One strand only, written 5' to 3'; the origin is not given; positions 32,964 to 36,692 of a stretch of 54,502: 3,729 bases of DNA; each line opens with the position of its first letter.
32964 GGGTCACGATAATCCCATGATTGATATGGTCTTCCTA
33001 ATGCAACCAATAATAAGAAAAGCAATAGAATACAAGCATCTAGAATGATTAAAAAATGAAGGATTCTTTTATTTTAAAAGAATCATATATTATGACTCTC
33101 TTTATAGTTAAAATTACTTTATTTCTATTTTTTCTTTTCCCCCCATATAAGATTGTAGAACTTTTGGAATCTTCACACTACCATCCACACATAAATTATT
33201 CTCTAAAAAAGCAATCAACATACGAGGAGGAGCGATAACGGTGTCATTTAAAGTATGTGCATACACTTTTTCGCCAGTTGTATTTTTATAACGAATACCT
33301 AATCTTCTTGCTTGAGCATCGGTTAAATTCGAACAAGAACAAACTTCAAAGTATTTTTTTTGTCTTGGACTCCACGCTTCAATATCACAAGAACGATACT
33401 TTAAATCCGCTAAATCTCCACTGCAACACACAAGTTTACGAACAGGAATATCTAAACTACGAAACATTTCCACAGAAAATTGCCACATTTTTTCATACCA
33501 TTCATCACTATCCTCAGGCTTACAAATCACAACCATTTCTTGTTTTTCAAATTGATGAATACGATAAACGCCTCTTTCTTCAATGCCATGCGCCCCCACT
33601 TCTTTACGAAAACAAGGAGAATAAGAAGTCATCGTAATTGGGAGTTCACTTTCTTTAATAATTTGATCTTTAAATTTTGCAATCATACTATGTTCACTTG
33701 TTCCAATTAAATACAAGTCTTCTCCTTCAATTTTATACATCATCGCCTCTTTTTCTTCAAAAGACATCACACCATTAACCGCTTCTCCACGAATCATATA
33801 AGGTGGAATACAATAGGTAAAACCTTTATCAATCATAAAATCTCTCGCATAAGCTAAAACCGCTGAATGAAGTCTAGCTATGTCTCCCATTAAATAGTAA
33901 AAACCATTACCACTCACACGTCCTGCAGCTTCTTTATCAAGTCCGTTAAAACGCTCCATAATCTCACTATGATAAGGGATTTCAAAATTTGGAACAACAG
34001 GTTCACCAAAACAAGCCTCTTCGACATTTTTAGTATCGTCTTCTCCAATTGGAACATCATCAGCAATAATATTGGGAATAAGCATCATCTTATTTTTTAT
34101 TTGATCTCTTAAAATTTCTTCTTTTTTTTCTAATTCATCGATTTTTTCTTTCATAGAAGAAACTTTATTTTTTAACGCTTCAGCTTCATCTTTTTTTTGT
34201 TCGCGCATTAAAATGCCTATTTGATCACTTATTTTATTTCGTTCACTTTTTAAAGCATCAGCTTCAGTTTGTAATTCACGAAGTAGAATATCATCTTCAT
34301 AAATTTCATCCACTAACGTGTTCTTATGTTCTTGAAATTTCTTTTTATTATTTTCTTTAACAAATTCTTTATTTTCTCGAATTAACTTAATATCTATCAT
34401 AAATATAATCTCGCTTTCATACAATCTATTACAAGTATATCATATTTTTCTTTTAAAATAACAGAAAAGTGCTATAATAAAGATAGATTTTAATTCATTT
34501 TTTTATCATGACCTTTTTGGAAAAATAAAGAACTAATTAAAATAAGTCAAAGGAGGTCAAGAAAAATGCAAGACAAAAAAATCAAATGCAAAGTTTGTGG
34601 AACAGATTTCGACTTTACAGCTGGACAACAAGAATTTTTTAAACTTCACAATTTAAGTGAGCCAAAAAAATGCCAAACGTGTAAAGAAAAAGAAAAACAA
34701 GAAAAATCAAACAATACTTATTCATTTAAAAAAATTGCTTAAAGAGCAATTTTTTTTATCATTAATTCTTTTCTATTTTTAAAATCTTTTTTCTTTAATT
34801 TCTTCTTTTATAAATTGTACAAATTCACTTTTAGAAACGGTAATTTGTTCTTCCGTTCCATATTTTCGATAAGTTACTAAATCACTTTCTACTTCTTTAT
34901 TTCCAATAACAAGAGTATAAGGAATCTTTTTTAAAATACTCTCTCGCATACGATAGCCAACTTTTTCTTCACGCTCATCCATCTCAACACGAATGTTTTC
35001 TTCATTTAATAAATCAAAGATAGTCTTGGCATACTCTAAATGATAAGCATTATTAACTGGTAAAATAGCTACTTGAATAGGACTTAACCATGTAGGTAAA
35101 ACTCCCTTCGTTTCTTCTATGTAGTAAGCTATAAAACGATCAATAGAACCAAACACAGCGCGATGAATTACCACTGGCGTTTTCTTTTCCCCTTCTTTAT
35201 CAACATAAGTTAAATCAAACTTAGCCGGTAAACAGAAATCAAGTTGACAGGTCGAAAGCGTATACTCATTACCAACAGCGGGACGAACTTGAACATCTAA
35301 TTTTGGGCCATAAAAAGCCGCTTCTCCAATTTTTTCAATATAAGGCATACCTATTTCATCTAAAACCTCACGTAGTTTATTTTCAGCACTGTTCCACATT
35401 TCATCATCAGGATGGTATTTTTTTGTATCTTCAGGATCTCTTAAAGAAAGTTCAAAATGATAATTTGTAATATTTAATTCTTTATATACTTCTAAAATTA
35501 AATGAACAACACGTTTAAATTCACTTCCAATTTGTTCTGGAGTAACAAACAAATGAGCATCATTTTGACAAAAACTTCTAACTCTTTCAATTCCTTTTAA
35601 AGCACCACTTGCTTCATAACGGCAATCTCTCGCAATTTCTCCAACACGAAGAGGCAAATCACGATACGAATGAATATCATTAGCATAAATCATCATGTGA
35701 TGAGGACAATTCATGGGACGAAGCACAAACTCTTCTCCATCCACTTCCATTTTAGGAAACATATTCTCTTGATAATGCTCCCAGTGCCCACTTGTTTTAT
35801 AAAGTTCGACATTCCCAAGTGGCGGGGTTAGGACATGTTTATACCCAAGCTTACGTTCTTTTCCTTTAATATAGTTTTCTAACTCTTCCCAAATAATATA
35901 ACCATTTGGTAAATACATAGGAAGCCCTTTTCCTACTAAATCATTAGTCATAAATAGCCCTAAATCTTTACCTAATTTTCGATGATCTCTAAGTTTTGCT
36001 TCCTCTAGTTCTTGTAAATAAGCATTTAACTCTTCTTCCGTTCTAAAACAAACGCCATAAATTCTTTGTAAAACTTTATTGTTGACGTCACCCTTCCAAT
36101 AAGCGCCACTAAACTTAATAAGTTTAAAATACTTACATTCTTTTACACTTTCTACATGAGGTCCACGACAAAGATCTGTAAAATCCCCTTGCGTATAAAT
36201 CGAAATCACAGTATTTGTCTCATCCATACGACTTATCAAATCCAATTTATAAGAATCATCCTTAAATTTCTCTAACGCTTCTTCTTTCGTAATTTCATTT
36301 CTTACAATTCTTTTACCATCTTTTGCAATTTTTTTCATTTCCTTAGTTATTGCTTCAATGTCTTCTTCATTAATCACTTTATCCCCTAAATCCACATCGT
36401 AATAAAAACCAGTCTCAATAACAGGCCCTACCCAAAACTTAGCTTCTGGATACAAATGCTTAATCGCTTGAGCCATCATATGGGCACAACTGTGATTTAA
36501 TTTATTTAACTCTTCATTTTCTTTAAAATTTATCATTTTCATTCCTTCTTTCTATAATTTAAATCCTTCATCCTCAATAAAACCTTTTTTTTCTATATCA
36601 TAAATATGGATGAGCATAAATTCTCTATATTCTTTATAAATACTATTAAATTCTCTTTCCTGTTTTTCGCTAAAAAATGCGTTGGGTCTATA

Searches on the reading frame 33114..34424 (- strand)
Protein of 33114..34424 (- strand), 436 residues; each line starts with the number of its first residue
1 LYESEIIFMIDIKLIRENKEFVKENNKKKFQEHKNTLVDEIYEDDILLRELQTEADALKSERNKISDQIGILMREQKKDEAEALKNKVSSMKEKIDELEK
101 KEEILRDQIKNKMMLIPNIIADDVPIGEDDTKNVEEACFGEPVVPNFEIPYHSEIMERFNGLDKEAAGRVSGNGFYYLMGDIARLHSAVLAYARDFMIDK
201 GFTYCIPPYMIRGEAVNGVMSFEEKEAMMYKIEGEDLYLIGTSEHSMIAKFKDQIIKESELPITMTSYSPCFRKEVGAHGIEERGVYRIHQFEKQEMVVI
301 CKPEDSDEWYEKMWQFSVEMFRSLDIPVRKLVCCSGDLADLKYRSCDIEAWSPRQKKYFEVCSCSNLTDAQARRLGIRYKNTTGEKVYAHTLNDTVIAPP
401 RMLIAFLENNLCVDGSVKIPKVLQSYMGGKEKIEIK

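Call 46: search_protein_families(library=pfam, proteins=[window:33114-34424:-], max_evalue=0.000001)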
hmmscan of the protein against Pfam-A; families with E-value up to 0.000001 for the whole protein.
window:33114-34424:- (436 aa): 2 families
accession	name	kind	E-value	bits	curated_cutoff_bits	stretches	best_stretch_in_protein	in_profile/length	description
PF00587.30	tRNA-synt_2b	-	1.7e-35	123.1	29.3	1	234-410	8-179/179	tRNA synthetase class II core domain (G, H, P, S and T)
PF02403.27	Seryl_tRNA_N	-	5.8e-22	78.4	28.2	1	9-119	1-107/108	Seryl-tRNA synthetase N-terminal domain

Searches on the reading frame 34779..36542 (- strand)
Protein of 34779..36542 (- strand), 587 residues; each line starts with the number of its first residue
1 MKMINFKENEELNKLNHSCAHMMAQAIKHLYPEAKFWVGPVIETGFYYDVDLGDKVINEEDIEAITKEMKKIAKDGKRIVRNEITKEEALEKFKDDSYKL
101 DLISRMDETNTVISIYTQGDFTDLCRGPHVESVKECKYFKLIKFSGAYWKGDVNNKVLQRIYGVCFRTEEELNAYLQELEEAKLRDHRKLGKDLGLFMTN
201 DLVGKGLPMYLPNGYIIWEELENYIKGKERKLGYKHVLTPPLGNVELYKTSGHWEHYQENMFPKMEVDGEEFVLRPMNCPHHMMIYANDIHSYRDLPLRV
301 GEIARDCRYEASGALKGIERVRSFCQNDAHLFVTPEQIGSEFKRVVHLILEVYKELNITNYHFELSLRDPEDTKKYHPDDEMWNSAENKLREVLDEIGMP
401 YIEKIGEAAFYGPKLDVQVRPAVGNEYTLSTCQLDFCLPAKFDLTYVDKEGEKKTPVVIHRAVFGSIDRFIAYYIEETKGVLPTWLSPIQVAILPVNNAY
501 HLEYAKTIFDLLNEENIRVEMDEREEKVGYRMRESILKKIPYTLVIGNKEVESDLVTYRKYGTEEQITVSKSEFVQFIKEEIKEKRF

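Call 46: search_protein_families(library=pfam, proteins=[window:34779-36542:-], max_evalue=0.000001)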
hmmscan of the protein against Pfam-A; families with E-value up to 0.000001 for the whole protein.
window:34779-36542:- (587 aa): 3 families
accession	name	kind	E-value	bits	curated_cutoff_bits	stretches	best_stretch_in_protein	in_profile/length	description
PF00587.30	tRNA-synt_2b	-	6.8e-38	130.9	29.3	1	268-477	6-178/179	tRNA synthetase class II core domain (G, H, P, S and T)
PF03129.25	HGTP_anticodon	-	6.9e-24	84.3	21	1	490-581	1-94/94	Anticodon binding domain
PF07973.19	tRNA_SAD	-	1.8e-15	57.1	24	1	113-162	1-44/44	Threonyl and Alanyl tRNA synthetase second additional domain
